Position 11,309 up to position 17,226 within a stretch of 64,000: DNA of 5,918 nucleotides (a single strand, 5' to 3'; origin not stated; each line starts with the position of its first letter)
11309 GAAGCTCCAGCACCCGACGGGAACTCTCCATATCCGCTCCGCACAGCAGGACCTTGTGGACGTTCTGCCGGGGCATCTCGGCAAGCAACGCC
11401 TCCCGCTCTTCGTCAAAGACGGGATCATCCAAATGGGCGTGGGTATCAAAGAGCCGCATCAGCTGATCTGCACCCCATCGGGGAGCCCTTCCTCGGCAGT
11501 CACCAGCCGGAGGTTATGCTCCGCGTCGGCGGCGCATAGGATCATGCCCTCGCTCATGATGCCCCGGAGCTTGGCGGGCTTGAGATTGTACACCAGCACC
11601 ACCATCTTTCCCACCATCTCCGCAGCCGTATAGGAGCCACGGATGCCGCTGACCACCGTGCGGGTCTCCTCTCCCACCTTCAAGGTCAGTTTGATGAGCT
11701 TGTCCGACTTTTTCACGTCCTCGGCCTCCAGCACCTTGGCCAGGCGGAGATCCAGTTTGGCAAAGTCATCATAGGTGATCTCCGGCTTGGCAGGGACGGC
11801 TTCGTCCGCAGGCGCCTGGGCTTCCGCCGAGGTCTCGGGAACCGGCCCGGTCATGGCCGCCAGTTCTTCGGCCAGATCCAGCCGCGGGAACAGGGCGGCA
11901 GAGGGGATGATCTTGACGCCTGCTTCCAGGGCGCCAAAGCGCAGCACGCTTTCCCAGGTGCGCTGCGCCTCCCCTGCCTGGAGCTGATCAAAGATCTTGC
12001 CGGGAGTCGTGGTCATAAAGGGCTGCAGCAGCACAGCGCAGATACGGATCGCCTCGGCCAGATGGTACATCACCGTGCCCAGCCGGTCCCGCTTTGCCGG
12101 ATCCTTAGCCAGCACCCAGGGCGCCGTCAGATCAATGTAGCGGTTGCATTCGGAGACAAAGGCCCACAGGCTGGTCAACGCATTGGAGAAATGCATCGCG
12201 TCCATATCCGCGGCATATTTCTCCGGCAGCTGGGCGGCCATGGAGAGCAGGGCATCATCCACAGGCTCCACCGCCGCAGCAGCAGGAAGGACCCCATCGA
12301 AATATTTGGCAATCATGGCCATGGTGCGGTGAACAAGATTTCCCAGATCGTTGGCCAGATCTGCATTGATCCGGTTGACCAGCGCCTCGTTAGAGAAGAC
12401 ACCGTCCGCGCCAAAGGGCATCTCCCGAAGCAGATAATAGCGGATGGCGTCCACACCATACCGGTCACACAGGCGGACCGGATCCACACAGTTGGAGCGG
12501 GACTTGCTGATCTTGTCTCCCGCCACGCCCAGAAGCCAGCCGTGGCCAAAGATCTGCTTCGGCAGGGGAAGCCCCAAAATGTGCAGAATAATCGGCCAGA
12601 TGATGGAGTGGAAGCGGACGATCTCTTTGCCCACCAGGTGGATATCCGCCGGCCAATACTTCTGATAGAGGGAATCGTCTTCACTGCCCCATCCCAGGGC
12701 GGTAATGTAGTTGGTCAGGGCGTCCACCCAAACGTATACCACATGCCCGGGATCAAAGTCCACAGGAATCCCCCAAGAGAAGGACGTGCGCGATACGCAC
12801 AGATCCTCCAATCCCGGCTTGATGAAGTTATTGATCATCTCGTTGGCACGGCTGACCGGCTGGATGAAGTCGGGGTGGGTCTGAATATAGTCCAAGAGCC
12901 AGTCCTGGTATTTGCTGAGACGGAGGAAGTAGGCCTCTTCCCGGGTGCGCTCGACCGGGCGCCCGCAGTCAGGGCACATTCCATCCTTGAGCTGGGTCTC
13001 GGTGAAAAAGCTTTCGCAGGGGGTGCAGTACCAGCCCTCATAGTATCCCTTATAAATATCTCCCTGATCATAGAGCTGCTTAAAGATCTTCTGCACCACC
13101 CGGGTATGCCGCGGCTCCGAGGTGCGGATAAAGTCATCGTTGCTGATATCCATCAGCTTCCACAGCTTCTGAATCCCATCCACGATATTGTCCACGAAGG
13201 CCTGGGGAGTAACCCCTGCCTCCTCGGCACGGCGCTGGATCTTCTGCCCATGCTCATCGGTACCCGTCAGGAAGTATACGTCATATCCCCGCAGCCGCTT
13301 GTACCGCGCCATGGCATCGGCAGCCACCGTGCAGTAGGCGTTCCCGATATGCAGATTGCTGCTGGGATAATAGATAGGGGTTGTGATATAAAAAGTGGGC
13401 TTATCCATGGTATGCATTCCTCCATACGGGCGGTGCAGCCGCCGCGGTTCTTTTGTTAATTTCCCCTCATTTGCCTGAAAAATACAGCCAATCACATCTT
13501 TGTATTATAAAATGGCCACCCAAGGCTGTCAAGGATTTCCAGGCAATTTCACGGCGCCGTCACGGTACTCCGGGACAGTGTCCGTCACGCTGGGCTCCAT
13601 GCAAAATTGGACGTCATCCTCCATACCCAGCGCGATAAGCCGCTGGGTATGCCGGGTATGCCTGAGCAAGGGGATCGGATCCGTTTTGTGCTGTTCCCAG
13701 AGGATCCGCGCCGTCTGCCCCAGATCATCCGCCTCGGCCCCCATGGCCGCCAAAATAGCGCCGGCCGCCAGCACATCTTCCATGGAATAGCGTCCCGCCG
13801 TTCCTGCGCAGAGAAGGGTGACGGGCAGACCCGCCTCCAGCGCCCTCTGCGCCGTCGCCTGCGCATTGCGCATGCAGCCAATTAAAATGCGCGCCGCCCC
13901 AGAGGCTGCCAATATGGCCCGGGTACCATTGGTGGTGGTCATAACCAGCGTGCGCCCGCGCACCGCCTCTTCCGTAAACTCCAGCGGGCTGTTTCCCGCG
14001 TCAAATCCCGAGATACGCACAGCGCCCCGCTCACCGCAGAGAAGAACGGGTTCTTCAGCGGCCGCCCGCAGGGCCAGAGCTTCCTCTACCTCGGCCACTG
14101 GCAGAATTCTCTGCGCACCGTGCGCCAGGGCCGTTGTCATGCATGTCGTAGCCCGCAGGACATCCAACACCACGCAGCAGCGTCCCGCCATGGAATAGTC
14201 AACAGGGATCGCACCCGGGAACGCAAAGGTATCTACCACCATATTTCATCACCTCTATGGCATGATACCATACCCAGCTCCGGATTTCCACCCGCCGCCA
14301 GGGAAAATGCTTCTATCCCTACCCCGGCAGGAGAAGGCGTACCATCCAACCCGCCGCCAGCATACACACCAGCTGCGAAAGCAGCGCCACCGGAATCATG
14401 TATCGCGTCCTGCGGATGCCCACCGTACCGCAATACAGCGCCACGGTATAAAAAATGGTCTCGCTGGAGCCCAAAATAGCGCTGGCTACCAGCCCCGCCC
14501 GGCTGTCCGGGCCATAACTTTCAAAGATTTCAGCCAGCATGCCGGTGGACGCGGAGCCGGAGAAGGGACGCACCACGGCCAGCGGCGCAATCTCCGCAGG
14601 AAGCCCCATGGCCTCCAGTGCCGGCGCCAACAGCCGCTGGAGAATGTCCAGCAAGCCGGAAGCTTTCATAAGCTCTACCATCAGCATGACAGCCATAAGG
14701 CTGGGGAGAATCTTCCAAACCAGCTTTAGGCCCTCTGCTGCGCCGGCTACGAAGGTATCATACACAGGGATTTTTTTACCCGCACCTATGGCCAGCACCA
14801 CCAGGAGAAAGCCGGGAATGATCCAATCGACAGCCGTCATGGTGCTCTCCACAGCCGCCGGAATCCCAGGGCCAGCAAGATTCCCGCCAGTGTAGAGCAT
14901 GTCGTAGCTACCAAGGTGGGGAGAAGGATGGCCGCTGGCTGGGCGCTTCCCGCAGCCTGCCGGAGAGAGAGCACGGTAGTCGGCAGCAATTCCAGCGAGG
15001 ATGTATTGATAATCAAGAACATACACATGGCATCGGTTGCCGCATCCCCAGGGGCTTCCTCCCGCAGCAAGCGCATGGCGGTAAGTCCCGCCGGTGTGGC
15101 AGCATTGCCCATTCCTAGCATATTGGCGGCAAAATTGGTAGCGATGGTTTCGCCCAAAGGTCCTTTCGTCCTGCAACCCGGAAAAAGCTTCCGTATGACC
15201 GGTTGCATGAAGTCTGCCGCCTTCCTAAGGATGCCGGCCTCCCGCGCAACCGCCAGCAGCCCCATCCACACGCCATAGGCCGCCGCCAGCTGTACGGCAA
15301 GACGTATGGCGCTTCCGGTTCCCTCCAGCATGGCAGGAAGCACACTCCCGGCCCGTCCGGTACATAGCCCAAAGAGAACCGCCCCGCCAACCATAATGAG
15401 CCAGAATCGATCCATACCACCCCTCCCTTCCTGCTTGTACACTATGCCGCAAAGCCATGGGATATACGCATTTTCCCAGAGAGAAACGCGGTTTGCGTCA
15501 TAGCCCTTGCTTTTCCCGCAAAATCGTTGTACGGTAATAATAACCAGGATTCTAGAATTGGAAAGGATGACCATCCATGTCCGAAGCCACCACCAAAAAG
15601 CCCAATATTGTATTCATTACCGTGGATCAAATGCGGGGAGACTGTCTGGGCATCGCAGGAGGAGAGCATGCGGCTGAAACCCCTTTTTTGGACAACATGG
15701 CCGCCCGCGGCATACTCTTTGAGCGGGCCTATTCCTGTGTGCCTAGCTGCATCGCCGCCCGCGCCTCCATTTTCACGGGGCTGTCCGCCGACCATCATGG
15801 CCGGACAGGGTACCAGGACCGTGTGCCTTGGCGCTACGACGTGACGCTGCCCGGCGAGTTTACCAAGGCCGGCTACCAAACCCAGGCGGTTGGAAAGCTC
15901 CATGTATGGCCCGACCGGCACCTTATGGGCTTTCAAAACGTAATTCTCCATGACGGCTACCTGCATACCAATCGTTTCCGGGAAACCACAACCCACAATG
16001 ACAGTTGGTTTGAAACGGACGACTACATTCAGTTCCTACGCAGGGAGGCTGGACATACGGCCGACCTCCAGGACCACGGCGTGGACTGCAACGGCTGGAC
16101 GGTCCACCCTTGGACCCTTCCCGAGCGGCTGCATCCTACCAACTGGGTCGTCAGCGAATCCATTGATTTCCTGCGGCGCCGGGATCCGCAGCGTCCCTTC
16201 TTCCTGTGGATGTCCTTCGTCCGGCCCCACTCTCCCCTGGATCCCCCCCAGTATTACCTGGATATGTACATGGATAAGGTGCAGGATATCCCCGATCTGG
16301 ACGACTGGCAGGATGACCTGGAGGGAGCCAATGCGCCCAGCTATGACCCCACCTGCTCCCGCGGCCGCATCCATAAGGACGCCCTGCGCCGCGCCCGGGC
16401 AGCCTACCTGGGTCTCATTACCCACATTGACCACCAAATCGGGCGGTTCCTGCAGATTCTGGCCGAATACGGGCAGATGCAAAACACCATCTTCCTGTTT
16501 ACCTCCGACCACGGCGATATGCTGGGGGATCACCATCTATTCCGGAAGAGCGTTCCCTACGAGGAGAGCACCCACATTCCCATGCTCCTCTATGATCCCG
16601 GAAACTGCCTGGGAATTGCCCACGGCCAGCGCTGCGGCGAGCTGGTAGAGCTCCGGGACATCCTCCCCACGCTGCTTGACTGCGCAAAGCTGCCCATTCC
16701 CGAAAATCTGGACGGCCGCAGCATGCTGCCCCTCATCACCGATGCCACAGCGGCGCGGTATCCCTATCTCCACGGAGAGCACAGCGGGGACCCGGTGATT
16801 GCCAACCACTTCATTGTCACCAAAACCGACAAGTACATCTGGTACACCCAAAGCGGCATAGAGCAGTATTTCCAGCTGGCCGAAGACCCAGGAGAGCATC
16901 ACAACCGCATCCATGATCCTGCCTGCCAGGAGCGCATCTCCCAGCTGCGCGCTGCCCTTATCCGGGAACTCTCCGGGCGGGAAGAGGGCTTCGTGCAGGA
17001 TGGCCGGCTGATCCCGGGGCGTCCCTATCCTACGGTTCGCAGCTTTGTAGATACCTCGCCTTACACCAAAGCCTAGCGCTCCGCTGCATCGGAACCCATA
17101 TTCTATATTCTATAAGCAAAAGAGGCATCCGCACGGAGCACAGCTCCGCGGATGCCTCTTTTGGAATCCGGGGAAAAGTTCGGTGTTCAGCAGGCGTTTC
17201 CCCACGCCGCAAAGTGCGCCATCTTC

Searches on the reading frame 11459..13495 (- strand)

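Call 63: search_protein_families(library=pfam, proteins=[window:11459-13495:-], max_evalue=0.00001)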
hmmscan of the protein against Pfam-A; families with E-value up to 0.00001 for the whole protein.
window:11459-13495:- (678 aa): 6 families
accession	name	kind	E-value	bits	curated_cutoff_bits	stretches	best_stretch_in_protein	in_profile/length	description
PF09334.17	tRNA-synt_1g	-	2.3e-113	379.4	20.1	2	185-392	180-391/391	tRNA synthetases class I (M)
PF00133.28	tRNA-synt_1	-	2.7e-31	109.2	22.7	3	252-361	298-407/414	tRNA synthetases class I (I, L, M and V)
PF01588.26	tRNA_bind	-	3.4e-27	94.8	27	1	583-675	1-95/96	Putative tRNA binding domain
PF19303.5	Anticodon_3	-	4.8e-10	40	23.5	1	404-539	2-135/152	Anticodon binding domain of methionyl tRNA ligase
PF01406.26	tRNA-synt_1e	-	1.2e-09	38.4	27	1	36-149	13-123/301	tRNA synthetases class I (C) catalytic domain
PF08264.19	Anticodon_1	-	1.3e-07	32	25.1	1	413-502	1-87/148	Anticodon-binding domain of tRNA ligase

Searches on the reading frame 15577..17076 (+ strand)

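Call 63: search_protein_families(library=pfam, proteins=[window:15577-17076:+], max_evalue=0.00001)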
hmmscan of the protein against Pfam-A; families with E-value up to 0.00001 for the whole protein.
window:15577-17076:+ (499 aa): 3 families
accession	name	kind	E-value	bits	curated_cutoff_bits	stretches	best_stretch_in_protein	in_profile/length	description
PF00884.28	Sulfatase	-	7e-51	173.8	25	1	9-371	1-300/301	Sulfatase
PF16347.10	SGSH_C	-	5e-18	66.2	29.3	1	317-462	1-149/154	N-sulphoglucosamine sulphohydrolase, C-terminal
PF01663.27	Phosphodiest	-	7.4e-10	39.4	23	0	12-80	2-66/342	Type I phosphodiesterase / nucleotide pyrophosphatase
